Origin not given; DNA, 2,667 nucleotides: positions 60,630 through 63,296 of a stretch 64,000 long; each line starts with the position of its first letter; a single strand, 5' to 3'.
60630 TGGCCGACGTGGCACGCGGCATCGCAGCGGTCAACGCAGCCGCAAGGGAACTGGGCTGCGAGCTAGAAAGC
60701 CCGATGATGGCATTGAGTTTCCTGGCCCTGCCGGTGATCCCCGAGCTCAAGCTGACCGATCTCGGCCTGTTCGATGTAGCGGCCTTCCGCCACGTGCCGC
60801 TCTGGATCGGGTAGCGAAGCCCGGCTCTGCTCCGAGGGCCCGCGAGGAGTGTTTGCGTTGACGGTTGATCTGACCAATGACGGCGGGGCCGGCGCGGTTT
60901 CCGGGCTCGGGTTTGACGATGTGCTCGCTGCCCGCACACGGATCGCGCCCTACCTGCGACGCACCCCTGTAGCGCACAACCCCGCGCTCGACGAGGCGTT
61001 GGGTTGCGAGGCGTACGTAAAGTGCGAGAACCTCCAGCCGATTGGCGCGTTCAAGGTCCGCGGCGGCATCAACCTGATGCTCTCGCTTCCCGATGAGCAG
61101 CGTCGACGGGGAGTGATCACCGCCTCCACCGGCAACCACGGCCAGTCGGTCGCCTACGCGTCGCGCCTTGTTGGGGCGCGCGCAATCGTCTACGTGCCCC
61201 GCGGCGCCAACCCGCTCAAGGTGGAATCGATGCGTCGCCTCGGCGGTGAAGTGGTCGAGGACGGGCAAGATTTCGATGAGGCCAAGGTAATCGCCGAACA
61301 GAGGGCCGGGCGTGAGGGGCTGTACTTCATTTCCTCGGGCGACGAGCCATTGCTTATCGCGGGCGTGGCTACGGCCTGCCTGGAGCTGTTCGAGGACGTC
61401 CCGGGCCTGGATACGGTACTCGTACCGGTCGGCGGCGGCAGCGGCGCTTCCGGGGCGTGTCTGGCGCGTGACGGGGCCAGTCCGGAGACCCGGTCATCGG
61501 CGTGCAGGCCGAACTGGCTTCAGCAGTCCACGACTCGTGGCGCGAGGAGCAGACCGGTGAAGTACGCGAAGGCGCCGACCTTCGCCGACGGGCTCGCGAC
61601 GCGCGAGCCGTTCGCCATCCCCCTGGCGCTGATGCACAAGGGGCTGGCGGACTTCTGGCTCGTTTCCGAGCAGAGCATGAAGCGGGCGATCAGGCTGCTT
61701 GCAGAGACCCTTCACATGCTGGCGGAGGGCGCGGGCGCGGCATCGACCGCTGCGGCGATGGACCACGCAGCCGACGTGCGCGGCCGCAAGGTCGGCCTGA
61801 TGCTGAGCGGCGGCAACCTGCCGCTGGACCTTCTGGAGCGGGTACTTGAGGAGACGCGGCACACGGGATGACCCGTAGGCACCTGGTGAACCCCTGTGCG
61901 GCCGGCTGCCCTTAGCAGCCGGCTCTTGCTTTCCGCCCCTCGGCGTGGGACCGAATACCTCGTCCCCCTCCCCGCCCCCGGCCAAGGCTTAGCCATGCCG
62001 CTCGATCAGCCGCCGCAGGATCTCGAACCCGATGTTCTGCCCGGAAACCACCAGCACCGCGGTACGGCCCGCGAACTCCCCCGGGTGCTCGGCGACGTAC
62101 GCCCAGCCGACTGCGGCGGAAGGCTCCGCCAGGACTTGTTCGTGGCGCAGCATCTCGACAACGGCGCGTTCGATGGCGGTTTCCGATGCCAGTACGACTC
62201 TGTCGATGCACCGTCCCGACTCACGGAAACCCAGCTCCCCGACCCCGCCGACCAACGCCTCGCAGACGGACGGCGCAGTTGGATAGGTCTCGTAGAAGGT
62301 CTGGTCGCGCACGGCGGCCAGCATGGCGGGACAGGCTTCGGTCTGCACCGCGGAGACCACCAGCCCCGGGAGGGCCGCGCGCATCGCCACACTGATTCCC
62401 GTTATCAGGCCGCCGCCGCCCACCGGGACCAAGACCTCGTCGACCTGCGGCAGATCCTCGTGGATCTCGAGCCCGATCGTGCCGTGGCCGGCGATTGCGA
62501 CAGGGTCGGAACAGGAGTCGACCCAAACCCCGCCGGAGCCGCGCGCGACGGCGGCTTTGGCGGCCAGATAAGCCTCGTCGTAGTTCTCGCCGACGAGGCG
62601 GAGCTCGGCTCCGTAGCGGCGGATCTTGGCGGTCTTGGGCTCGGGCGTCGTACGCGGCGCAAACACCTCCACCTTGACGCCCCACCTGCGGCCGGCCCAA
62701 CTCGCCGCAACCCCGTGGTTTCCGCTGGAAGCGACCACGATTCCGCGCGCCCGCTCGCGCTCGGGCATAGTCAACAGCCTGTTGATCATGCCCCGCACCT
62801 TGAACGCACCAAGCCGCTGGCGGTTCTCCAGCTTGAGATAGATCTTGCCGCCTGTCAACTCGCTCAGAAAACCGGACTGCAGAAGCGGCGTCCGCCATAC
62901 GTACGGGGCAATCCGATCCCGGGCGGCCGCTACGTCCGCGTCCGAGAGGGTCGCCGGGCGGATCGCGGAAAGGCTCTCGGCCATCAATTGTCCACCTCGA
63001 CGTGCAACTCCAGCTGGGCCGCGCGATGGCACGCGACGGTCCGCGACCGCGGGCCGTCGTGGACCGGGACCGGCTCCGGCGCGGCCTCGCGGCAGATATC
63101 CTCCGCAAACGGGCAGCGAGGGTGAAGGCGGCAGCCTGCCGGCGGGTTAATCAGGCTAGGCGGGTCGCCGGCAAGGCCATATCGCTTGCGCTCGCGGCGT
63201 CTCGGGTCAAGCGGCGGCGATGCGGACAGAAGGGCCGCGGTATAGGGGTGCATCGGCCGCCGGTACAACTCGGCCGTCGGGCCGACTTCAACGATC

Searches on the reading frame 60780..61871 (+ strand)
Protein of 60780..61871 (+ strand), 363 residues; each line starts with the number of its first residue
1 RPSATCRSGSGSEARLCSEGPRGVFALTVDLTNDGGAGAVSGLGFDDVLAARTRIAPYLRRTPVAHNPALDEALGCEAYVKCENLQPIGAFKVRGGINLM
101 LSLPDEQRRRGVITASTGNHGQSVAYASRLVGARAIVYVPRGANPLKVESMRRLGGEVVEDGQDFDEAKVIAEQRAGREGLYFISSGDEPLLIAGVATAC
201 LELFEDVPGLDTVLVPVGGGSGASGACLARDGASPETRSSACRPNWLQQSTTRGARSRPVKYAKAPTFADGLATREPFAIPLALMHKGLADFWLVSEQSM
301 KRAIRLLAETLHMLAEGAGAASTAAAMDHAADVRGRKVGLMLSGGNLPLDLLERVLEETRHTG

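Call 19: search_protein_families(library=pfam, proteins=[window:60780-61871:+], max_evalue=0.001)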
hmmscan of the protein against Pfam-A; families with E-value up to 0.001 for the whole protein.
window:60780-61871:+ (363 aa): 1 family
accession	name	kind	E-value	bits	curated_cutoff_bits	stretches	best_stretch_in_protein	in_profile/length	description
PF00291.31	PALP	-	7.1e-67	226.2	35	1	57-344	3-295/295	Pyridoxal-phosphate dependent enzyme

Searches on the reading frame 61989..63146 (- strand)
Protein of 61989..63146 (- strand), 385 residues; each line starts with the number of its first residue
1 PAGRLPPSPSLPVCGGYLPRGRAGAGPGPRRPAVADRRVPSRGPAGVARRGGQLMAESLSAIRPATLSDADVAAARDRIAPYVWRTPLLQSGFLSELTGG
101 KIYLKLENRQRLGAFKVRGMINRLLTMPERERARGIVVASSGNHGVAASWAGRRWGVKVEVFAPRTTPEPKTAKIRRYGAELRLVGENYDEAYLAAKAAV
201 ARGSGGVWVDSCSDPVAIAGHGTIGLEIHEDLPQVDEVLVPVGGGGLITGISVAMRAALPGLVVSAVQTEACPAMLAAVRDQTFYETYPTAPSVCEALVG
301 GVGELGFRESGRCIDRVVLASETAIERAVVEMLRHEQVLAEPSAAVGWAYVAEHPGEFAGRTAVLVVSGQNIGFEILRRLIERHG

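Call 19: search_protein_families(library=pfam, proteins=[window:61989-63146:-], max_evalue=0.001)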
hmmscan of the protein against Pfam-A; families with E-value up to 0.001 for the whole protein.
window:61989-63146:- (385 aa): 1 family
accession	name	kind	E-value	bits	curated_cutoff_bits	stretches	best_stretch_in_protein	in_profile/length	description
PF00291.31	PALP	-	4.7e-71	240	35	1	80-369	2-295/295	Pyridoxal-phosphate dependent enzyme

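Call 72: find_encoding_contigs(protein=window:61989-62984:-, flank=10000, max_places=3)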
Protein window:61989-62984:- (331 aa): no gene with exactly this product is on record in the collection.

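Call 73: find_encoding_contigs(protein=window:61989-63032:-, flank=10000, max_places=3)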
Protein window:61989-63032:- (347 aa): no gene with exactly this product is on record in the collection.
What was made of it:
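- Tried and rejected: Two look-ups at the right edge found no record (calls 72, 73).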
